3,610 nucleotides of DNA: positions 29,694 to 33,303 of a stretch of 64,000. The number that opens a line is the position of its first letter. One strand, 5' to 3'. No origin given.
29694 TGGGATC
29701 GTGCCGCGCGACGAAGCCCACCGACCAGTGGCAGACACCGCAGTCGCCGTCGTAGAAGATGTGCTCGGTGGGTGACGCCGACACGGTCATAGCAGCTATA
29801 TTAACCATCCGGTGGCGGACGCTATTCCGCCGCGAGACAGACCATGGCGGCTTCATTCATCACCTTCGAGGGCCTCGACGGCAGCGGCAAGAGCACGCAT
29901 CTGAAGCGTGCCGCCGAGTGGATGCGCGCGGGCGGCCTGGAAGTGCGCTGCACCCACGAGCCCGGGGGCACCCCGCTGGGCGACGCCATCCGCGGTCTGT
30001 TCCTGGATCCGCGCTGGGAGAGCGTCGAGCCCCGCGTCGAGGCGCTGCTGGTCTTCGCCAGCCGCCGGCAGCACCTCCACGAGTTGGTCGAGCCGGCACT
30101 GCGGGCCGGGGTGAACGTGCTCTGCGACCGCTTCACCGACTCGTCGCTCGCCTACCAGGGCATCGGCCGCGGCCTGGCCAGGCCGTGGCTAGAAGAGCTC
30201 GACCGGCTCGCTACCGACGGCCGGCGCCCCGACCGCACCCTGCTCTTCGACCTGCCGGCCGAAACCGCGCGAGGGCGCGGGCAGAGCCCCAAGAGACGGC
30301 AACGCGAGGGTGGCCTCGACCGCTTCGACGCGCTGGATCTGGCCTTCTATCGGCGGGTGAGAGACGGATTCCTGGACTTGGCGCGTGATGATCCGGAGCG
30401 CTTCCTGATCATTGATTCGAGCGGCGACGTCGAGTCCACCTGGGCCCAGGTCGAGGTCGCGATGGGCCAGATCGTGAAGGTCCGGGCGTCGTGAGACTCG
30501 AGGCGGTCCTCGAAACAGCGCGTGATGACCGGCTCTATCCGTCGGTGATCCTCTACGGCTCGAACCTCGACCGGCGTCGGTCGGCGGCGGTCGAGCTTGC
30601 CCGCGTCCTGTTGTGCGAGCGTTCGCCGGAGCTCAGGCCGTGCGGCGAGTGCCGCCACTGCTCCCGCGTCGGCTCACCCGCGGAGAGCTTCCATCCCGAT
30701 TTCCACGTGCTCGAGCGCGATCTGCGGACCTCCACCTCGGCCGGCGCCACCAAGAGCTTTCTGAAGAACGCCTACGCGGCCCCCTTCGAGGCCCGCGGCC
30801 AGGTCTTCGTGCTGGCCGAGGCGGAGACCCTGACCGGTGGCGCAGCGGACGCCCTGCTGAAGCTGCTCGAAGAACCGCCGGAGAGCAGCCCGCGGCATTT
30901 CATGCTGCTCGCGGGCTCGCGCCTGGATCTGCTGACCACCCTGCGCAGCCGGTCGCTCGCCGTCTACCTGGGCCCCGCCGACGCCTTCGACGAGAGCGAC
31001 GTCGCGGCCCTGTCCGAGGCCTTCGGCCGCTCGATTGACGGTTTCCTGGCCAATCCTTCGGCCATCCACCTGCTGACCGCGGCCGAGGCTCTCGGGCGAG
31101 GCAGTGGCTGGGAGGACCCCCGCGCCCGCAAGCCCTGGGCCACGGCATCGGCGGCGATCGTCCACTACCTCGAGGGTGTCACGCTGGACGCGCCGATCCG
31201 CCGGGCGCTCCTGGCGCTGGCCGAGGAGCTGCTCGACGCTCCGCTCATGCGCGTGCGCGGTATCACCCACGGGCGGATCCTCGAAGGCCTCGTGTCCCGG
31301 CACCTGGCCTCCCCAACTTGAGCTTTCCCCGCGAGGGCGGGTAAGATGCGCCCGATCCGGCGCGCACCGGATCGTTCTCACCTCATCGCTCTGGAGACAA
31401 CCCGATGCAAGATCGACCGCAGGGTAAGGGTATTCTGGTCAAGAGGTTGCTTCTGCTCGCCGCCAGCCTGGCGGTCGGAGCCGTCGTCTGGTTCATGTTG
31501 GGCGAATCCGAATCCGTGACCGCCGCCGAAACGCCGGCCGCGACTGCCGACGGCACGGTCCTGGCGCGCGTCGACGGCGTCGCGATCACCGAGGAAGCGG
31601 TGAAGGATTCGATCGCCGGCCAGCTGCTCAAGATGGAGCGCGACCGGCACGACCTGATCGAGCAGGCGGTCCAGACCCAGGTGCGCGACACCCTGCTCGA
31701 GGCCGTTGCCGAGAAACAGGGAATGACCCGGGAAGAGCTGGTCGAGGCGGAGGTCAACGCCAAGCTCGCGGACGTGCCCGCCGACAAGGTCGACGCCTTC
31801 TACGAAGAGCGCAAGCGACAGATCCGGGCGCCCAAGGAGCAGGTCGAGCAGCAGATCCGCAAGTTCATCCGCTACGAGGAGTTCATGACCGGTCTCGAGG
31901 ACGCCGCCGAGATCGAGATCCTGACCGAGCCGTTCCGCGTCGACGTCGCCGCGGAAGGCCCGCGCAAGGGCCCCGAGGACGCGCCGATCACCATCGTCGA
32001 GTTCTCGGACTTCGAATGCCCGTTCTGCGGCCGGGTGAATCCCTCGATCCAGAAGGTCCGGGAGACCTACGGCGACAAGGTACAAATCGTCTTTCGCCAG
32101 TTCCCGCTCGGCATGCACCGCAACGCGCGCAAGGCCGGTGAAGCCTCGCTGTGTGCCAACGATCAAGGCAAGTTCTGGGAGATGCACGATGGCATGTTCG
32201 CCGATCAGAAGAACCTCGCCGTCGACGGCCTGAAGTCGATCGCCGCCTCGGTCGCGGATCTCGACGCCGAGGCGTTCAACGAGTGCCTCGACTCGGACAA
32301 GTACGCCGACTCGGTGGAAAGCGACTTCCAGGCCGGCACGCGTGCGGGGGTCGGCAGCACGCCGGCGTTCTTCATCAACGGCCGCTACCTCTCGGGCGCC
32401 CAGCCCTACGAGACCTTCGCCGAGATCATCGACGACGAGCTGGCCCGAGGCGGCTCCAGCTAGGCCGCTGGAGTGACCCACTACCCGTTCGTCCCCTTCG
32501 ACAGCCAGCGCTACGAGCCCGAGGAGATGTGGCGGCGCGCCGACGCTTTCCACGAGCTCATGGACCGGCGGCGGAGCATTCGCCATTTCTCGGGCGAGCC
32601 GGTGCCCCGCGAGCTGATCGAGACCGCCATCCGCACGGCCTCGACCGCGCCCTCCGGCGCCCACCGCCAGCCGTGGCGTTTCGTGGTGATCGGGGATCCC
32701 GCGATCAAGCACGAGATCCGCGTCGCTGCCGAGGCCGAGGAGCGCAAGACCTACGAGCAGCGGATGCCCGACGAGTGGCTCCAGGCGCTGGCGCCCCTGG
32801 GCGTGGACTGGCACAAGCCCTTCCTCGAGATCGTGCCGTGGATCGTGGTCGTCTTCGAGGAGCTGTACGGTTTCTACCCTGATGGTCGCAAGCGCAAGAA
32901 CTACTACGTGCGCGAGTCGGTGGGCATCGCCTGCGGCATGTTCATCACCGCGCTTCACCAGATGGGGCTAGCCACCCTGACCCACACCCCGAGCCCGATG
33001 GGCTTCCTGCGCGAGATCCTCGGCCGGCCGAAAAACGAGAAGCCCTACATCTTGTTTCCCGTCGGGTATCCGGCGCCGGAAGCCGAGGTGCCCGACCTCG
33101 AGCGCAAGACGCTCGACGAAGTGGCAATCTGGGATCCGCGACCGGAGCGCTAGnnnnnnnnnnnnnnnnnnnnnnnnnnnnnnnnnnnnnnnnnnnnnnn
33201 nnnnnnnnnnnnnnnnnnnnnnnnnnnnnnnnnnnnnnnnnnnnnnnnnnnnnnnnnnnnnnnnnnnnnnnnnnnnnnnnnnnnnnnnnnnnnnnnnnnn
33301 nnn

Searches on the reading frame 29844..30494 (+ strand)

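Call 19: search_protein_families(library=pfam, proteins=[window:29844-30494:+], max_evalue=0.001)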
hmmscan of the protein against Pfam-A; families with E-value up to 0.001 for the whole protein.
window:29844-30494:+ (216 aa): 2 families
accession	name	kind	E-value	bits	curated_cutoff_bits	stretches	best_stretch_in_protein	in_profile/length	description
PF02223.23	Thymidylate_kin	-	1.3e-39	136.2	27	1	8-199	1-181/185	Thymidylate kinase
PF13671.12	AAA_33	-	2.2e-05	25.3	27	0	74-148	55-117/143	AAA domain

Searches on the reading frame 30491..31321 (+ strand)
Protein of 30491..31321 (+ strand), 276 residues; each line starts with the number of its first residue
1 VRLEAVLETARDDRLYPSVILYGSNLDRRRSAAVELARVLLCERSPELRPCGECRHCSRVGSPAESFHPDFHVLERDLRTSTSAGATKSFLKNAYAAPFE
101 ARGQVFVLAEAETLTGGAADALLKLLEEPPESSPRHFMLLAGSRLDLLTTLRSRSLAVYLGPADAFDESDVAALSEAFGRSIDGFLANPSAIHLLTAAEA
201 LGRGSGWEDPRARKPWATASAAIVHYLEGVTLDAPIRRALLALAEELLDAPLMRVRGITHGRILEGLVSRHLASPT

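Call 19: search_protein_families(library=pfam, proteins=[window:30491-31321:+], max_evalue=0.001)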
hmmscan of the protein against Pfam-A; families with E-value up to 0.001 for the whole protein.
window:30491-31321:+ (276 aa): 1 family
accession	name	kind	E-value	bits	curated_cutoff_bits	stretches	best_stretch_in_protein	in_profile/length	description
PF13177.12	DNA_pol3_delta2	-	2e-25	90.1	27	1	8-162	11-159/161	DNA polymerase III, delta subunit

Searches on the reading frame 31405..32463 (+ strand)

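Call 19: search_protein_families(library=pfam, proteins=[window:31405-32463:+], max_evalue=0.001)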
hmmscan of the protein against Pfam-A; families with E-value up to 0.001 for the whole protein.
window:31405-32463:+ (352 aa): 5 families
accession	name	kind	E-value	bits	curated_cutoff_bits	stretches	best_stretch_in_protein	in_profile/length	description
PF13462.12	Thioredoxin_4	-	1.1e-30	107.5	23.2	1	186-344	6-165/165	Thioredoxin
PF01323.26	DSBA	-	4.4e-21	76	25.6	1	196-342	1-190/191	DSBA-like thioredoxin domain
PF13098.12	Thioredoxin_2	-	2.9e-05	24.8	27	1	196-341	8-103/104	Thioredoxin-like domain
PF13743.12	Thioredoxin_5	-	0.00013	22.2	27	0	259-324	98-163/186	Thioredoxin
PF13624.11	SurA_N_3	-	0.00081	19.7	27.2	0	21-156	17-157/162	SurA-like N-terminal domain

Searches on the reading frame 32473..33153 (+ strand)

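Call 19: search_protein_families(library=pfam, proteins=[window:32473-33153:+], max_evalue=0.001)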
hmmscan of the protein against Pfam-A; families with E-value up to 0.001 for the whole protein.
window:32473-33153:+ (226 aa): 2 families
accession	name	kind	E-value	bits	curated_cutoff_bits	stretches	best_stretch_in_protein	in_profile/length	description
PF00881.29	Nitroreductase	-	1.3e-24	87.7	23.5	1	32-199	3-167/167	Nitroreductase family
PF14512.11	TM1586_NiRdase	-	0.00017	21.8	27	0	49-80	160-191/215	Putative TM nitroreductase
